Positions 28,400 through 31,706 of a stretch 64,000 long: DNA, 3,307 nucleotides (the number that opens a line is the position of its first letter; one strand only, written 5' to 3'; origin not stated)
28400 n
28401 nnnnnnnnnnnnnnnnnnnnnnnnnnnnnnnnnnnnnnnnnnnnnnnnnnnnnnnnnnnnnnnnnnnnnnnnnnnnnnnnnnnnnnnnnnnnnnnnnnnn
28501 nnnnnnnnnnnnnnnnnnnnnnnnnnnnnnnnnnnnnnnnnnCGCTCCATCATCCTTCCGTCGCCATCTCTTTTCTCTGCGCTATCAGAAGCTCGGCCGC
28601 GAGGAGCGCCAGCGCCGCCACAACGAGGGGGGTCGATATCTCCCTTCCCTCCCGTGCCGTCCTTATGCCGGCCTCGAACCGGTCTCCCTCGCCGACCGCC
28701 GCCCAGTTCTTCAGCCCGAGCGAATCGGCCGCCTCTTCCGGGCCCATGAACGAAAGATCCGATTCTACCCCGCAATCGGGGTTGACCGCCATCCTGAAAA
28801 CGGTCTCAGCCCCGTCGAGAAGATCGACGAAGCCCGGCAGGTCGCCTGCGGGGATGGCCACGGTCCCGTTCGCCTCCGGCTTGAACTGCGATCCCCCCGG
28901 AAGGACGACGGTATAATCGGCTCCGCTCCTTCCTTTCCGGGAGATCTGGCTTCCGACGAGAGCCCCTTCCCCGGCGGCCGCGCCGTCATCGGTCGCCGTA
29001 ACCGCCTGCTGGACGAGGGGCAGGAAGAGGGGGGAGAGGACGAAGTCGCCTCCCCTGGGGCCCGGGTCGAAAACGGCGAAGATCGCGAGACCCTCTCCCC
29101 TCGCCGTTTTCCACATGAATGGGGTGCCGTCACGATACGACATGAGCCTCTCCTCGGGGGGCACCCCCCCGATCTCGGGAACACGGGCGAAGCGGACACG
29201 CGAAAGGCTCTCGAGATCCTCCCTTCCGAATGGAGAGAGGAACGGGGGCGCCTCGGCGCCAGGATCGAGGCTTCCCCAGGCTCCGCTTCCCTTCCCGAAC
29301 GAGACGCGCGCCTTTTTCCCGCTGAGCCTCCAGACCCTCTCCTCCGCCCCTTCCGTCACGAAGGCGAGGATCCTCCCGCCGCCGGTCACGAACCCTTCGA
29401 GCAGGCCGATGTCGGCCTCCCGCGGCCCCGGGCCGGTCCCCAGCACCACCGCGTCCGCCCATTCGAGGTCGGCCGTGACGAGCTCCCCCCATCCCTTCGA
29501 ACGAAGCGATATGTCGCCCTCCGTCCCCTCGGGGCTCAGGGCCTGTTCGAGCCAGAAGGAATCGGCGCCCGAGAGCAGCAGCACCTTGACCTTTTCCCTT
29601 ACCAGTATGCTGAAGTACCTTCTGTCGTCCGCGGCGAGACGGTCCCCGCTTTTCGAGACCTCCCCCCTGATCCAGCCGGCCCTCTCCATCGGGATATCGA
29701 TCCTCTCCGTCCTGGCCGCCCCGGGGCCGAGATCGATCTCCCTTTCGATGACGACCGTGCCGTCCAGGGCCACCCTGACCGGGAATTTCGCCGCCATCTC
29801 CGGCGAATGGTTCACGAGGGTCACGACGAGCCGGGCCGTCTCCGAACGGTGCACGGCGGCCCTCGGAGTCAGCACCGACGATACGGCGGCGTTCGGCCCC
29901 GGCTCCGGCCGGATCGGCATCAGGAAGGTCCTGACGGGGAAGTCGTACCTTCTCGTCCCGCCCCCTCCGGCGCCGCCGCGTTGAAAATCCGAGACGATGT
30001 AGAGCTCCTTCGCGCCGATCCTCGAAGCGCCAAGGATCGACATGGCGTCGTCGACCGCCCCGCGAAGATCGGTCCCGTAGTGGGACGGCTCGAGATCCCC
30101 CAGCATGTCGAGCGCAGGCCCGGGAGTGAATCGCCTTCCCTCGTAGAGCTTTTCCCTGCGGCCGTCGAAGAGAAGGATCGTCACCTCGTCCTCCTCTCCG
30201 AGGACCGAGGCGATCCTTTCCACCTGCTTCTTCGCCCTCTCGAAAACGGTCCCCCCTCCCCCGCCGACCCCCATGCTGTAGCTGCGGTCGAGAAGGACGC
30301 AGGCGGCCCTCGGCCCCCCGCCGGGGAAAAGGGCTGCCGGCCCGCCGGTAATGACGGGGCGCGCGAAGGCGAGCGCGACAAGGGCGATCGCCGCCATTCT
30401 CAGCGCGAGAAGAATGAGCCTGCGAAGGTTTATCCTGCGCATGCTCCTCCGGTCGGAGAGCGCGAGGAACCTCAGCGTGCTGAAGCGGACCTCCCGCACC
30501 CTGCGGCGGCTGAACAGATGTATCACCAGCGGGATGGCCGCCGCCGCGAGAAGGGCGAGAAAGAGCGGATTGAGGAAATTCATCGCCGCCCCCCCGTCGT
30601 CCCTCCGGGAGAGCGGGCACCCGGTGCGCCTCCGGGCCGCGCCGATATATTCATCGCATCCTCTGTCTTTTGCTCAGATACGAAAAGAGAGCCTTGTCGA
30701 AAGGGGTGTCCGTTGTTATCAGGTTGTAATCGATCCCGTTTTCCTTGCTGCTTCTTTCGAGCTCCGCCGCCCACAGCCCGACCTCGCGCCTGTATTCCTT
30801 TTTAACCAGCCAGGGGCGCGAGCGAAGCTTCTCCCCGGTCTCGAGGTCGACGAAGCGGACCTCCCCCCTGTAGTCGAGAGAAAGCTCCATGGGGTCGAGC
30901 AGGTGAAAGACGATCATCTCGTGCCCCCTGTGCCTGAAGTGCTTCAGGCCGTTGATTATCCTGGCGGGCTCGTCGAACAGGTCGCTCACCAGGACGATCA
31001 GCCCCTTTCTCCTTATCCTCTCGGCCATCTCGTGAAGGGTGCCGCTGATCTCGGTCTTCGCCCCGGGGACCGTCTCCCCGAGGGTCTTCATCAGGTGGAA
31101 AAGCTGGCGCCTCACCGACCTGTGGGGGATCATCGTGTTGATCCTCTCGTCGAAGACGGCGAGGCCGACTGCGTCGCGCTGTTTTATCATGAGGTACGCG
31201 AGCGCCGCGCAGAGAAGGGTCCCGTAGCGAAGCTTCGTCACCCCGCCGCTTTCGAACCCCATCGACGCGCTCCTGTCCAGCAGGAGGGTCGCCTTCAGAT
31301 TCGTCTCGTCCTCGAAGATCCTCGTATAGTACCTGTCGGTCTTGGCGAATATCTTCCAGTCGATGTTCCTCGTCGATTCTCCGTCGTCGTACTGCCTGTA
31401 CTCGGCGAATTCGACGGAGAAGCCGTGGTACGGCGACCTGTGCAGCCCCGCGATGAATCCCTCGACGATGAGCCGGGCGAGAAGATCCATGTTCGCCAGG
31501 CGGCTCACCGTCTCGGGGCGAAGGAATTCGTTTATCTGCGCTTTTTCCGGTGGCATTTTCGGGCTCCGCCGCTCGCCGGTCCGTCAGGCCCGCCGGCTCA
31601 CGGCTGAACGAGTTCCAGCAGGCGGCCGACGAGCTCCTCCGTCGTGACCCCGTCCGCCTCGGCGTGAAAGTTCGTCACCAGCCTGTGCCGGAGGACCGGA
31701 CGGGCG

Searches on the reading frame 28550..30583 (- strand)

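Call 55: search_protein_families(library=pfam, proteins=[window:28550-30583:-], max_evalue=0.00001)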
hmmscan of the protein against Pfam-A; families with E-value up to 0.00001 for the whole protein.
window:28550-30583:- (677 aa): 2 families
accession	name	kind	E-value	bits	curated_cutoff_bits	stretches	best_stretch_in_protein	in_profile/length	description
PF07584.16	BatA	-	6.8e-19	68.5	25.9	1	1-76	1-77/77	Aerotolerance regulator N-terminal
PF13519.12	VWA_2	-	5.8e-08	33.8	27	1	96-200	3-106/107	von Willebrand factor type A domain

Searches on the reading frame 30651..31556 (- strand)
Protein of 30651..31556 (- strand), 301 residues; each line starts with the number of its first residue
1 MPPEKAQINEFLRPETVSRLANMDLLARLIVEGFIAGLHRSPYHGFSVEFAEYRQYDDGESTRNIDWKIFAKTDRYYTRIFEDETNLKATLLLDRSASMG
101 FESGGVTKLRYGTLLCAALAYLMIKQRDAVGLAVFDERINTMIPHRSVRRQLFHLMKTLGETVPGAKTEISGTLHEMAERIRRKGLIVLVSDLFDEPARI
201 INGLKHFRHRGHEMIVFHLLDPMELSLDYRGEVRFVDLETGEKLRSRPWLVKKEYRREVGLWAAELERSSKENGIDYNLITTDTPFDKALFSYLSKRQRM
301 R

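Call 55: search_protein_families(library=pfam, proteins=[window:30651-31556:-], max_evalue=0.00001)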
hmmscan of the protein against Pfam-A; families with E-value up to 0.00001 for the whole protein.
window:30651-31556:- (301 aa): 2 families
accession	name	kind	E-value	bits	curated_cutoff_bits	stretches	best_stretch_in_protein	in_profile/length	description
PF01882.25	DUF58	-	1.5e-46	158.7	23.4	1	52-255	1-206/216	Protein of unknown function DUF58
PF13519.12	VWA_2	-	1.5e-06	29.2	27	1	91-192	3-105/107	von Willebrand factor type A domain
